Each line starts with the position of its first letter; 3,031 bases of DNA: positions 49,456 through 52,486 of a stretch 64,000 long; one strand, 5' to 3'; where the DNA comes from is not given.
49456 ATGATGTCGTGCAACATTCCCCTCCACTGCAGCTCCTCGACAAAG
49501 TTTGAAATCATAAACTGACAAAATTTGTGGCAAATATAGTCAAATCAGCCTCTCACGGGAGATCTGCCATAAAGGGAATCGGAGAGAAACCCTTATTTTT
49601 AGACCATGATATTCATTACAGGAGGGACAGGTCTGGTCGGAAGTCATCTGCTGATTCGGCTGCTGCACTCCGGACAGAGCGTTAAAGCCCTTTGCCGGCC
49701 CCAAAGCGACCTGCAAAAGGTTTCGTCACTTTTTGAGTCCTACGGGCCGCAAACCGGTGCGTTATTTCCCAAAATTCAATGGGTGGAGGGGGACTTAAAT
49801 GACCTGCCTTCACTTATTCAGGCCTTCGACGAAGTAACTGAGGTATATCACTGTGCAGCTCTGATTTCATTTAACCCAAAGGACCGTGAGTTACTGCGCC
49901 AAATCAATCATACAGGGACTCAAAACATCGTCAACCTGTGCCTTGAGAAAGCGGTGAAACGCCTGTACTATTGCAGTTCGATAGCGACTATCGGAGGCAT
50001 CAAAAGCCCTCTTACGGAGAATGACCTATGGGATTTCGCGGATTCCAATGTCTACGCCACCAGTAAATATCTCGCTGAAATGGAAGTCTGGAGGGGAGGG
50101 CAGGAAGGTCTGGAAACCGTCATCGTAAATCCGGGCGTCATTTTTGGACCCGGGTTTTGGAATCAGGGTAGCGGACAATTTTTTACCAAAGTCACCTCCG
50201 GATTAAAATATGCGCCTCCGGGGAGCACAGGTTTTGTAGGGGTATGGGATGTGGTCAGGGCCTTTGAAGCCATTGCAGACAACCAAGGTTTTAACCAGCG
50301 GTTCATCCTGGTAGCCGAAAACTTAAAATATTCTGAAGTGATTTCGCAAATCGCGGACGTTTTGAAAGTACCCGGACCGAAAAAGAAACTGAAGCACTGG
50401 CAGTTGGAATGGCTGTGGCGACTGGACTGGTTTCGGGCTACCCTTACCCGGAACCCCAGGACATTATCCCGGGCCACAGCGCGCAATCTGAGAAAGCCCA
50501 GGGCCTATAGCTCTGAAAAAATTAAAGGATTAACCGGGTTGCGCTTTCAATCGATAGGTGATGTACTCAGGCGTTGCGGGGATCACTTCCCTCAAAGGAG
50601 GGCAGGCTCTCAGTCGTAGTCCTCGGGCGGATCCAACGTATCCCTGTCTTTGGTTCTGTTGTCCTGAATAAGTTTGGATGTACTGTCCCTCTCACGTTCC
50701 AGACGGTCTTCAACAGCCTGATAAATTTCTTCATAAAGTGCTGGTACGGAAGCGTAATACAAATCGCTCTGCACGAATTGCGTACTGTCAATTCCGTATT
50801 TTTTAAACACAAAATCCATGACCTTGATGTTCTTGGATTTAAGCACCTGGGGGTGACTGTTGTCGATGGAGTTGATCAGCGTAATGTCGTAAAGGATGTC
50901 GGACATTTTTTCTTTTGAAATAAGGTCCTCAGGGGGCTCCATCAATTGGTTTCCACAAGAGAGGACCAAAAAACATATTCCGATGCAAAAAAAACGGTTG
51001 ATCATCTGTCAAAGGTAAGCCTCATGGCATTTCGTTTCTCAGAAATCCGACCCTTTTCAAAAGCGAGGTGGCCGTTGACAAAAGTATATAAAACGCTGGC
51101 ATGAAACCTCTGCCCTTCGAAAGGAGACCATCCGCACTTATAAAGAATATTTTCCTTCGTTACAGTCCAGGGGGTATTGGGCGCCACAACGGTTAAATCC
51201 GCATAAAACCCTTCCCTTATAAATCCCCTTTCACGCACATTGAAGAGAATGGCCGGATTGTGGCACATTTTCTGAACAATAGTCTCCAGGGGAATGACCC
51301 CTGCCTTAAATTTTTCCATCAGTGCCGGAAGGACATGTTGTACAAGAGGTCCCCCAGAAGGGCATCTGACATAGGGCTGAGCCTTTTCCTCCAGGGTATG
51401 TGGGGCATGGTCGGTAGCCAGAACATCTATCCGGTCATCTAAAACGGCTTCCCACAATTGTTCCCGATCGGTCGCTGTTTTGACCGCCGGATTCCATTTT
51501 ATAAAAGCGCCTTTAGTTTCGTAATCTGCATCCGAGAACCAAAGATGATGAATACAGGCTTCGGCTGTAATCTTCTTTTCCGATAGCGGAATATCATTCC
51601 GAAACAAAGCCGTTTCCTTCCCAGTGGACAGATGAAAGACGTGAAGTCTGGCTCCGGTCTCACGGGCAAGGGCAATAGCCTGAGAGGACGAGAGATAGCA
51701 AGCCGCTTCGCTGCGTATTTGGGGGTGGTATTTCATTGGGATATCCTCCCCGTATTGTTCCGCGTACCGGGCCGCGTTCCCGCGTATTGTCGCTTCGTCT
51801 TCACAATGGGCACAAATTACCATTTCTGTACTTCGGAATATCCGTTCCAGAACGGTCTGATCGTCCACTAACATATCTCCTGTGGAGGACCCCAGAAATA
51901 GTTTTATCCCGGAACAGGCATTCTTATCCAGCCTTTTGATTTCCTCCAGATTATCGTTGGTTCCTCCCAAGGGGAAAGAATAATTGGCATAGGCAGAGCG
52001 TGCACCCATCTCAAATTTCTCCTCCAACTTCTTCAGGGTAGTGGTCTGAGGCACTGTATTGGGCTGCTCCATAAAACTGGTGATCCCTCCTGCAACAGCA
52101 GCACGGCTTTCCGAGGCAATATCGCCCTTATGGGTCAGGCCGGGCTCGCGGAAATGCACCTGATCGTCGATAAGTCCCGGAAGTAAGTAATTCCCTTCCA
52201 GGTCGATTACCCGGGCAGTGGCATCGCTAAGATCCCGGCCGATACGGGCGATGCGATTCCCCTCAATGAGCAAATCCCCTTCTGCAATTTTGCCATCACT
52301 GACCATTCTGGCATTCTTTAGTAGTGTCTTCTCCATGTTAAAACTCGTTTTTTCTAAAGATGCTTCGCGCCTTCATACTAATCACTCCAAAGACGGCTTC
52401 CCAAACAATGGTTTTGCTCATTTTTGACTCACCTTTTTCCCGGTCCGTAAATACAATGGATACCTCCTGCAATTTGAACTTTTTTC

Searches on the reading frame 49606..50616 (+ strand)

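Call 44: search_protein_families(library=pfam, proteins=[window:49606-50616:+], max_evalue=0.00001)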
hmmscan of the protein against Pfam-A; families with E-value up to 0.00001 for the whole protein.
window:49606-50616:+ (337 aa): 7 families
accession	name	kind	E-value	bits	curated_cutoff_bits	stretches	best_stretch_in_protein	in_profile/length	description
PF01370.27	Epimerase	-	7.8e-27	94.7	20.9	1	2-199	1-196/240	NAD dependent epimerase/dehydratase family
PF07993.18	NAD_binding_4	-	2.6e-23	82.9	20.1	1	4-184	1-210/258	Male sterility protein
PF01073.25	3Beta_HSD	-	5.9e-20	71.9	22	1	4-183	2-185/280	3-beta hydroxysteroid dehydrogenase/isomerase family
PF16363.11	GDP_Man_Dehyd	-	5.9e-16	59.3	27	1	3-159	1-162/332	GDP-mannose 4,6 dehydratase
PF13460.12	NAD_binding_10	-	4.3e-09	36.9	27.2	1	6-178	1-145/184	NAD(P)H-binding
PF04321.23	RmlD_sub_bind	-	5.9e-09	35.9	27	1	2-181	3-153/287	RmlD substrate binding domain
PF02719.21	Polysacc_synt_2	-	8.4e-07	28.9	20.2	1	2-124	1-127/293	Polysaccharide biosynthesis protein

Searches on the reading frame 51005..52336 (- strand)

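Call 44: search_protein_families(library=pfam, proteins=[window:51005-52336:-], max_evalue=0.00001)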
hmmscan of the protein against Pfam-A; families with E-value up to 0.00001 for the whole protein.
window:51005-52336:- (444 aa): 2 families
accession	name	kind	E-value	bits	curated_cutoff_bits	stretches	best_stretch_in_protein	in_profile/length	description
PF01979.26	Amidohydro_1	-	8.6e-16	58.5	25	1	50-424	1-344/345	Amidohydrolase family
PF07969.17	Amidohydro_3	-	4.8e-09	36.6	29.7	0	347-423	406-469/472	Amidohydrolase family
